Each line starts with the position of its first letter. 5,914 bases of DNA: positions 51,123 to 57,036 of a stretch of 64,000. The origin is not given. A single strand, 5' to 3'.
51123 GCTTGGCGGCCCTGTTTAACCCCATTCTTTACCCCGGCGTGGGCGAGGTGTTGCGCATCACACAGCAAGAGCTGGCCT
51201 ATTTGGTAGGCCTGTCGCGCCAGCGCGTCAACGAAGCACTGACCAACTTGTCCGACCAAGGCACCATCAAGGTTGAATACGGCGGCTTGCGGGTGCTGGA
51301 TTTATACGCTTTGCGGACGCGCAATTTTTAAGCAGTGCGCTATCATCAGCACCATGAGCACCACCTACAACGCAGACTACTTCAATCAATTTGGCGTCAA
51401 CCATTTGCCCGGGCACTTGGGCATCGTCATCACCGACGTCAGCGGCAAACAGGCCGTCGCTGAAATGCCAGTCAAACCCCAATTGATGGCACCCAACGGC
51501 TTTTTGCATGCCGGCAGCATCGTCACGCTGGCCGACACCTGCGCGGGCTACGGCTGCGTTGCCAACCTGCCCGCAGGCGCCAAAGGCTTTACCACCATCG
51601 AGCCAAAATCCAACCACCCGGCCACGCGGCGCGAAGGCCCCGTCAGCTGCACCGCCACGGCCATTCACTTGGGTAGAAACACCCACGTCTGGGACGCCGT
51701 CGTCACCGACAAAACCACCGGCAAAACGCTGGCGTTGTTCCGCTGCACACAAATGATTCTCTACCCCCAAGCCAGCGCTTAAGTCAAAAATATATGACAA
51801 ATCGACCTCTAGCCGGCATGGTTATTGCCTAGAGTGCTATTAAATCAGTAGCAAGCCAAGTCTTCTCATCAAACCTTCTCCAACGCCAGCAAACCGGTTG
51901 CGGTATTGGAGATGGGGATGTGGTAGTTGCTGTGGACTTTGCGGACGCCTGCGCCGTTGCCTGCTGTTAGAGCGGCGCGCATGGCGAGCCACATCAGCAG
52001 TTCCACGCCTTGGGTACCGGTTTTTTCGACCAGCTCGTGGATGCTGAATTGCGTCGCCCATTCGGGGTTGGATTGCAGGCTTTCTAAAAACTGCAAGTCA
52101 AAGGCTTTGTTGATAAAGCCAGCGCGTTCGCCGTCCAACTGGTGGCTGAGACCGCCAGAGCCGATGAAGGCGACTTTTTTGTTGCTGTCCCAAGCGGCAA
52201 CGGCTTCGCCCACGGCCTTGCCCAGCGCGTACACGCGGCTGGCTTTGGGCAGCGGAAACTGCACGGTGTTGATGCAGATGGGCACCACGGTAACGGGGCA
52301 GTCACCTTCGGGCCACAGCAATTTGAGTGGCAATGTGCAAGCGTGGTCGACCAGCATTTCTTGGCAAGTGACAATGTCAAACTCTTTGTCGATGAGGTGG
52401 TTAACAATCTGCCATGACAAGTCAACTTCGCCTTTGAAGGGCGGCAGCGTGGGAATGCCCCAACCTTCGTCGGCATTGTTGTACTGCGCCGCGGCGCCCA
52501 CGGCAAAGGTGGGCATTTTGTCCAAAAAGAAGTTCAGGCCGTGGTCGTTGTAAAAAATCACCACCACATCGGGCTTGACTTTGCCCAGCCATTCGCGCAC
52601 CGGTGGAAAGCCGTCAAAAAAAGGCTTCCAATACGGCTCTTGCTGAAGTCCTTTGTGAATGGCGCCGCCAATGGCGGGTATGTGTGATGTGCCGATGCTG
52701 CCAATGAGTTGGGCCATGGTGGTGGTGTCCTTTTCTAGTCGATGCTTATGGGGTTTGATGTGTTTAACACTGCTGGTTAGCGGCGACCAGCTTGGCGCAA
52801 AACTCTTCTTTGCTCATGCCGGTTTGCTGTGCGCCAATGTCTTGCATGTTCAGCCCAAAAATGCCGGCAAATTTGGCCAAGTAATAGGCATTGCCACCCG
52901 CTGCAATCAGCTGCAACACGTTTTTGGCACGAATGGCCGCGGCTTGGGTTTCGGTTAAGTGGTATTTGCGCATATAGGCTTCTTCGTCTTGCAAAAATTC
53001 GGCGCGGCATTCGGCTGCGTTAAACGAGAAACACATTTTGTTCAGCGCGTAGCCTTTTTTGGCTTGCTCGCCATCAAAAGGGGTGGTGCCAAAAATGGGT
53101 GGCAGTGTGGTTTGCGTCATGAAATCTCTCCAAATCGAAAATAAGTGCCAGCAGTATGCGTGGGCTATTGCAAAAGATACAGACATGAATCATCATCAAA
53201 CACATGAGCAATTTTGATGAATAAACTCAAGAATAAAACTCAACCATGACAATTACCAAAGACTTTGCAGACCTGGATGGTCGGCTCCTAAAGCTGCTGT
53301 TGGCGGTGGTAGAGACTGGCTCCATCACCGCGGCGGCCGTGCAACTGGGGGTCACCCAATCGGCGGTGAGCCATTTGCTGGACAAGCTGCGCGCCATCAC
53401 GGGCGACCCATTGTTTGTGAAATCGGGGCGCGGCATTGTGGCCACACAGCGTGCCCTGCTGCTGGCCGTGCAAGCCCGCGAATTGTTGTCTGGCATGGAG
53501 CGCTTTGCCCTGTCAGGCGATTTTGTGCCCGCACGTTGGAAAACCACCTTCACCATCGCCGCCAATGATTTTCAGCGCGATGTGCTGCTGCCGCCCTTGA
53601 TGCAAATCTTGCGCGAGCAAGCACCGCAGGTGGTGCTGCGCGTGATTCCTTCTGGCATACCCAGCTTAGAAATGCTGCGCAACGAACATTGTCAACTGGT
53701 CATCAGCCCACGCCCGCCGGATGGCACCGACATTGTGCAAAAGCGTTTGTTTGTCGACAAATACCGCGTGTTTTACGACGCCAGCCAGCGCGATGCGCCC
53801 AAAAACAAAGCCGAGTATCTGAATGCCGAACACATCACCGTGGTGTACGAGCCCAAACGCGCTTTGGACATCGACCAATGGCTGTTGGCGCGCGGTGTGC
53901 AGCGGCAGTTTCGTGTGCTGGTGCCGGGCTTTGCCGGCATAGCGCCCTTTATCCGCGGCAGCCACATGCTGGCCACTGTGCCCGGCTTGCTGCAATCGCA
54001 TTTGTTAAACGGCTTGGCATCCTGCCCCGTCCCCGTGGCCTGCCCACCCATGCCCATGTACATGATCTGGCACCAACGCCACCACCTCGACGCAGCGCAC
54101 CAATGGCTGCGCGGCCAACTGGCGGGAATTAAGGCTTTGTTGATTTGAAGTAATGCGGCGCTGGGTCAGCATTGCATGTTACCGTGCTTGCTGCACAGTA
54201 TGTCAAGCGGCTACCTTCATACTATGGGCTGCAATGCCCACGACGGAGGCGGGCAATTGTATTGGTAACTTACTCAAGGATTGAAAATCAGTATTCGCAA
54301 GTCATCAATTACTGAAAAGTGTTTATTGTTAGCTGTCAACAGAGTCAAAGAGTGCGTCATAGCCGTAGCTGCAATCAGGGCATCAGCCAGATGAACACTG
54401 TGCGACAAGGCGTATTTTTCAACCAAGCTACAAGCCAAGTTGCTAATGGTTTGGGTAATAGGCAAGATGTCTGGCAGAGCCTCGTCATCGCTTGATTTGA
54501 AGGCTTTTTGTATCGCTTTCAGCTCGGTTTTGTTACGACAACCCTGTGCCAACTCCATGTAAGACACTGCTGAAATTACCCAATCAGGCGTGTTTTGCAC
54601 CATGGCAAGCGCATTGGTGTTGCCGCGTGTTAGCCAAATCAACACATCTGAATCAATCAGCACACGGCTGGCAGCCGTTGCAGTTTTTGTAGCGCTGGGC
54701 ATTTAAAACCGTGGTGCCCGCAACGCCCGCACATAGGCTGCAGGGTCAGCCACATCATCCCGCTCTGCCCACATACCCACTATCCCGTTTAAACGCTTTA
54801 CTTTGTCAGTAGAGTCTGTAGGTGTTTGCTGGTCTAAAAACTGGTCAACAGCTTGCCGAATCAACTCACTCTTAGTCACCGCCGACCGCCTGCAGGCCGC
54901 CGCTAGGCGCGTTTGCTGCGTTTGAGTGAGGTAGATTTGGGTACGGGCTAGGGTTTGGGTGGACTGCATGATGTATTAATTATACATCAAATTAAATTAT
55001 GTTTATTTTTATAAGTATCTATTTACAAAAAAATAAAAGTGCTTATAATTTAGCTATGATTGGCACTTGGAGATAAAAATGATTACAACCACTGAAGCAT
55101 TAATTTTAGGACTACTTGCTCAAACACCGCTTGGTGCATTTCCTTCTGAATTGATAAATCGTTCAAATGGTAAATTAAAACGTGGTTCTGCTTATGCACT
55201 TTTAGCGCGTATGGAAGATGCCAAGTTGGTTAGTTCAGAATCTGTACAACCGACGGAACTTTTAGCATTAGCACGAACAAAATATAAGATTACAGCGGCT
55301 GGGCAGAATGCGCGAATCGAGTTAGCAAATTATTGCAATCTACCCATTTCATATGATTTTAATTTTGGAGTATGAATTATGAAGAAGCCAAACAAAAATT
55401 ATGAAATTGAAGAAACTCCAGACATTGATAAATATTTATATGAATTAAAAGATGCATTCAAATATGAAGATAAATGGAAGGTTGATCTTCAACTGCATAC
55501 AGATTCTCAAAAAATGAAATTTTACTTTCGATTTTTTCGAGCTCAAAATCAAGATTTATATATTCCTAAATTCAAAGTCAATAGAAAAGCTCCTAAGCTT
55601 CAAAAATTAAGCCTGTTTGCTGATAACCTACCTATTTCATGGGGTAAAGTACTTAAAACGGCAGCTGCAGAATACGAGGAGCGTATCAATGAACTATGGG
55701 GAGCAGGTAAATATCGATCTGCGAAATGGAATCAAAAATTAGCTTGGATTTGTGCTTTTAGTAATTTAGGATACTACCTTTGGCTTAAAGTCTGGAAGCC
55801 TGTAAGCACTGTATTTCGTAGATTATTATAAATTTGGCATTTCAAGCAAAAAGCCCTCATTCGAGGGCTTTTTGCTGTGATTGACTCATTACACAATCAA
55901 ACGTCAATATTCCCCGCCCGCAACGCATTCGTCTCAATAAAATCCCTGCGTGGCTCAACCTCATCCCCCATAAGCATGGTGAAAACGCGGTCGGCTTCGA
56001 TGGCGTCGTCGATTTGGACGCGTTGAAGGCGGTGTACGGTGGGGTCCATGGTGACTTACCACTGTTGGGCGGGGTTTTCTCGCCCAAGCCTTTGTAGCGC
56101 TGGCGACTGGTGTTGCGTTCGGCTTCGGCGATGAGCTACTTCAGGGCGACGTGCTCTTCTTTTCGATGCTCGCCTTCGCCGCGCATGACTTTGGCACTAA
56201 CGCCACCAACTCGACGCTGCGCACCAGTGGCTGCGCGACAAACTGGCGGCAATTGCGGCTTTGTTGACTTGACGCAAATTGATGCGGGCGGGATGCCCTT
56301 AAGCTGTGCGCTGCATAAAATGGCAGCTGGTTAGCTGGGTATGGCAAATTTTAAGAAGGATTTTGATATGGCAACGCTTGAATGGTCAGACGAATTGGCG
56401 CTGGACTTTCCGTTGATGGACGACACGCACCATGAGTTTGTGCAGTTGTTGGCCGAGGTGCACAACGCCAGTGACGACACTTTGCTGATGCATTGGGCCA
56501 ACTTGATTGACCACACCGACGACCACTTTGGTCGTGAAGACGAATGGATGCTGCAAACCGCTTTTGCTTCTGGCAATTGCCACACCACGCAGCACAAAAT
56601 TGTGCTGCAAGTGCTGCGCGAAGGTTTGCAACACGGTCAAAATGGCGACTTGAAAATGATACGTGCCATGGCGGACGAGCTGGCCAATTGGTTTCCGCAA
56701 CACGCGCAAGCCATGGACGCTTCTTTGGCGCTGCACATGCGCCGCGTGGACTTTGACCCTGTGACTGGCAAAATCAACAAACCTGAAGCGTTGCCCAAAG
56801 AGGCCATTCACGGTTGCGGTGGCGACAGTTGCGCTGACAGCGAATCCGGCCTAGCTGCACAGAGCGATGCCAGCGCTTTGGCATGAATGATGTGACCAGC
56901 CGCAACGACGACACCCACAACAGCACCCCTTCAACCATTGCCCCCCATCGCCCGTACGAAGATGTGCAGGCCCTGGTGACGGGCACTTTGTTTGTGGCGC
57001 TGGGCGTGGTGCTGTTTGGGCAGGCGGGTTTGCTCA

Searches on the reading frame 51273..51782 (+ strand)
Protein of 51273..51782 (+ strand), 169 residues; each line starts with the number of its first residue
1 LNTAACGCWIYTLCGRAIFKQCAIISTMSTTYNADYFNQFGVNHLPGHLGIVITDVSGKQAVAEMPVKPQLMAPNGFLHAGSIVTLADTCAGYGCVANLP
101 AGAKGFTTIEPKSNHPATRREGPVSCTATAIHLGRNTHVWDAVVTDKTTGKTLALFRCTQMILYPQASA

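Call 73: search_protein_families(library=pfam, proteins=[window:51273-51782:+], max_evalue=0.001)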
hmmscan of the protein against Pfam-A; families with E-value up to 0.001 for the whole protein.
window:51273-51782:+ (169 aa): 1 family
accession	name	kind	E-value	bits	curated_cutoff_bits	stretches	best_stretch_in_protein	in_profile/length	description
PF03061.28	4HBT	-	1.4e-10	41.8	20.6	1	75-150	1-76/79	Thioesterase superfamily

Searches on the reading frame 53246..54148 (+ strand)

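Call 63: search_protein_families(library=pfam, proteins=[window:53246-54148:+], max_evalue=0.001)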
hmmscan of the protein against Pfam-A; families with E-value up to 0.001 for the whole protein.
window:53246-54148:+ (300 aa): 2 families
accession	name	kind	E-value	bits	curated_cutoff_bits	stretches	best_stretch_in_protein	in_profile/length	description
PF03466.25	LysR_substrate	-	6.2e-18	65.4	28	1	99-292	5-204/209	LysR substrate binding domain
PF00126.33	HTH_1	-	2e-17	63.3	26.6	1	13-69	2-58/60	Bacterial regulatory helix-turn-helix protein, lysR family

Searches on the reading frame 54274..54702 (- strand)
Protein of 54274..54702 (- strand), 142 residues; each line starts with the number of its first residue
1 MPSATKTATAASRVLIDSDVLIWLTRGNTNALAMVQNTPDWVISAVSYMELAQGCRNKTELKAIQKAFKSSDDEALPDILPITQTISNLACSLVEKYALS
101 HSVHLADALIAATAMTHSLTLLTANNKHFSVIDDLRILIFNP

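Call 86: search_protein_families(library=pfam, proteins=[window:54274-54702:-], max_evalue=0.01)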
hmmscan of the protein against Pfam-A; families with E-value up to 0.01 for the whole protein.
window:54274-54702:- (142 aa): 1 family
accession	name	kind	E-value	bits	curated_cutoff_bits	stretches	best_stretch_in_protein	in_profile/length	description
PF01850.27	PIN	-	1.6e-14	55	23.6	1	14-133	1-118/120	PIN domain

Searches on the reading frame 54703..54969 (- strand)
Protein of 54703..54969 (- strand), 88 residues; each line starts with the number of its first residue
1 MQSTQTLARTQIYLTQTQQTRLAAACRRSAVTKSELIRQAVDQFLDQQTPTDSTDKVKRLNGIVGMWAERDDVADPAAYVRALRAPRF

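Call 86: search_protein_families(library=pfam, proteins=[window:54703-54969:-], max_evalue=0.01)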
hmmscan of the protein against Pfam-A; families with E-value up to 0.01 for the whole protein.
window:54703-54969:- (88 aa): 2 families
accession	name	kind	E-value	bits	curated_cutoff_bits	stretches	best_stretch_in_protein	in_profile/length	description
PF01402.27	RHH_1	-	7.9e-05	22.9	20.5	1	9-47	1-39/39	Ribbon-helix-helix protein, copG family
PF12651.13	RHH_3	-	0.00059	20.2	21.6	1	9-45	4-40/44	Ribbon-helix-helix domain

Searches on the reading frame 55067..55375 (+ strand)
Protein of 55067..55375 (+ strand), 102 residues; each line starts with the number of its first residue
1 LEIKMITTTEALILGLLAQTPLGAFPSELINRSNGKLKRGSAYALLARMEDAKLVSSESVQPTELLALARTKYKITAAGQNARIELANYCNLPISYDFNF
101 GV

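Call 86: search_protein_families(library=pfam, proteins=[window:55067-55375:+], max_evalue=0.01)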
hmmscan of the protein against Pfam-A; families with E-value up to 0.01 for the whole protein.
window:55067-55375:+ (102 aa): 2 families
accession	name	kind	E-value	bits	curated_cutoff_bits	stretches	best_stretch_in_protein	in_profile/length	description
PF03551.20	PadR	-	6.2e-07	29.8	27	1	26-82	16-72/75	Transcriptional regulator PadR-like family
PF12802.13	MarR_2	-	0.0036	17.9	27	1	6-59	3-54/61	MarR family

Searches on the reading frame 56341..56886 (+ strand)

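Call 63: search_protein_families(library=pfam, proteins=[window:56341-56886:+], max_evalue=0.001)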
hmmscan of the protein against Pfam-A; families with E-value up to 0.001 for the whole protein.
window:56341-56886:+ (181 aa): 1 family
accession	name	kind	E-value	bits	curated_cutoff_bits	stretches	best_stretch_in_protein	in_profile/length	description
PF01814.28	Hemerythrin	-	4.3e-06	27.7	25.3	1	25-127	5-121/127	Hemerythrin HHE cation binding domain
